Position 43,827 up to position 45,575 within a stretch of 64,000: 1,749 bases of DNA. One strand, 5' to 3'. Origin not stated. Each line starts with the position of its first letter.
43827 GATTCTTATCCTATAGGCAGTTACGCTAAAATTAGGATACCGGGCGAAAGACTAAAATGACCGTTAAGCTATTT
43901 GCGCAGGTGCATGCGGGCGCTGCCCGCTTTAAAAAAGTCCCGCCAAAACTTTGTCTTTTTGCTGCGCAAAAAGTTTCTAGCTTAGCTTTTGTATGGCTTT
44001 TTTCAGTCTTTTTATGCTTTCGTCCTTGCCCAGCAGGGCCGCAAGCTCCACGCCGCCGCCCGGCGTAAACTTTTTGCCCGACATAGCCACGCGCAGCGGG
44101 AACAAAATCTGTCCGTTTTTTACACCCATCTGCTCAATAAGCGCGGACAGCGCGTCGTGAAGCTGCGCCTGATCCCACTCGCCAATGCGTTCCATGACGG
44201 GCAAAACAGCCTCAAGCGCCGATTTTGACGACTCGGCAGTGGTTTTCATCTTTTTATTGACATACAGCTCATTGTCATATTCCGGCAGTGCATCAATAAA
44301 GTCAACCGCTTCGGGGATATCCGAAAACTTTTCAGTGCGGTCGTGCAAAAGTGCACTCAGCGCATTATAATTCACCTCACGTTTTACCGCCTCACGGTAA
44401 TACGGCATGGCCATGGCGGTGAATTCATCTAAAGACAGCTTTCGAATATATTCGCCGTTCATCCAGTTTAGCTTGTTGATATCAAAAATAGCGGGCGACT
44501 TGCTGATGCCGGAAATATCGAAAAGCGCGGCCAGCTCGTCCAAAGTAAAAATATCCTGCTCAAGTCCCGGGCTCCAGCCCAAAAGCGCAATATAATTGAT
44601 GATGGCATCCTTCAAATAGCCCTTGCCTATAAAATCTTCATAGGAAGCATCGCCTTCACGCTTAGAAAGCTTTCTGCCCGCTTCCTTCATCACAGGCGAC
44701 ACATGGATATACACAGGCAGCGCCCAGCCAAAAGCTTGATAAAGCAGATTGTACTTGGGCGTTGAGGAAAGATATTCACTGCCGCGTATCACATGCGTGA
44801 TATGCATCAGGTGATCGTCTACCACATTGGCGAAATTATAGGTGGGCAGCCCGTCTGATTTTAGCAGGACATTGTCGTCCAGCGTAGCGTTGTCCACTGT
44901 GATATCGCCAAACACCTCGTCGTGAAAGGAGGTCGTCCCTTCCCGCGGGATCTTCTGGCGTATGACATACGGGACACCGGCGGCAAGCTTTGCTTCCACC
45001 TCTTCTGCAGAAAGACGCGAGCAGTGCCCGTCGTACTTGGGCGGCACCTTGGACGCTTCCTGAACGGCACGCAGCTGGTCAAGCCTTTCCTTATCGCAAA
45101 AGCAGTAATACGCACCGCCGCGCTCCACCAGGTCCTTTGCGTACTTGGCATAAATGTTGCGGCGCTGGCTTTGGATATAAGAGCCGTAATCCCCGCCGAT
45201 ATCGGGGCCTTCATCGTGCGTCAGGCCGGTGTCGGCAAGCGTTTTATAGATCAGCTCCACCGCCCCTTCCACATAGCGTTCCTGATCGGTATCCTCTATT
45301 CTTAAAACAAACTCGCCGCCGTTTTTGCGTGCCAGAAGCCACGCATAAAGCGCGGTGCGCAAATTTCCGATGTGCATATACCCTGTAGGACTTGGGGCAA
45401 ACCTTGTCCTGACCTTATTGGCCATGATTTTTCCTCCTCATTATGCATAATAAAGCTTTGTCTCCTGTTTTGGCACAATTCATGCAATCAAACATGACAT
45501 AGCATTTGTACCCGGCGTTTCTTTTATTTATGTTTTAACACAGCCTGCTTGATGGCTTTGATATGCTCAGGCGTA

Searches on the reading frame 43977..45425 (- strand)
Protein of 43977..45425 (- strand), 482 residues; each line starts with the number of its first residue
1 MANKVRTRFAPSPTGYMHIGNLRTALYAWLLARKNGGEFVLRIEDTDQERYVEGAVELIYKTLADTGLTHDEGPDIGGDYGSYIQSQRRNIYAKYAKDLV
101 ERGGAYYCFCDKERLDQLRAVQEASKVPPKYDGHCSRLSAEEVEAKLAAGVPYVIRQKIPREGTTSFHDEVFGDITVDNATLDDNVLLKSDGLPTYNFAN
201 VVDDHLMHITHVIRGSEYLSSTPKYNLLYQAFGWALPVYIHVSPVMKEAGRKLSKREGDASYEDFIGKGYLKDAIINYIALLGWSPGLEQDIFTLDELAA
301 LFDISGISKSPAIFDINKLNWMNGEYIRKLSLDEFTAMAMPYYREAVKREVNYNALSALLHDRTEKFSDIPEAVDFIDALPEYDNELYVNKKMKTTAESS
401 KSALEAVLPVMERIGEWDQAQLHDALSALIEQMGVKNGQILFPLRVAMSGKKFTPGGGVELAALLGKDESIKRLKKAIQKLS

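Call 66: search_protein_families(library=pfam, proteins=[window:43977-45425:-], max_evalue=0.00001)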
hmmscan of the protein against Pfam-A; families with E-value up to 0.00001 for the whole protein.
window:43977-45425:- (482 aa): 2 families
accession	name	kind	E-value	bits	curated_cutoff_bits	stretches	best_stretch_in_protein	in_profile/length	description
PF00749.27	tRNA-synt_1c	-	2.4e-100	335.9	23.4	1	4-321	1-314/314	tRNA synthetases class I (E and Q), catalytic domain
PF19269.4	Anticodon_2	-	9.4e-42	143.2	23.6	1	334-478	1-141/141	Anticodon binding domain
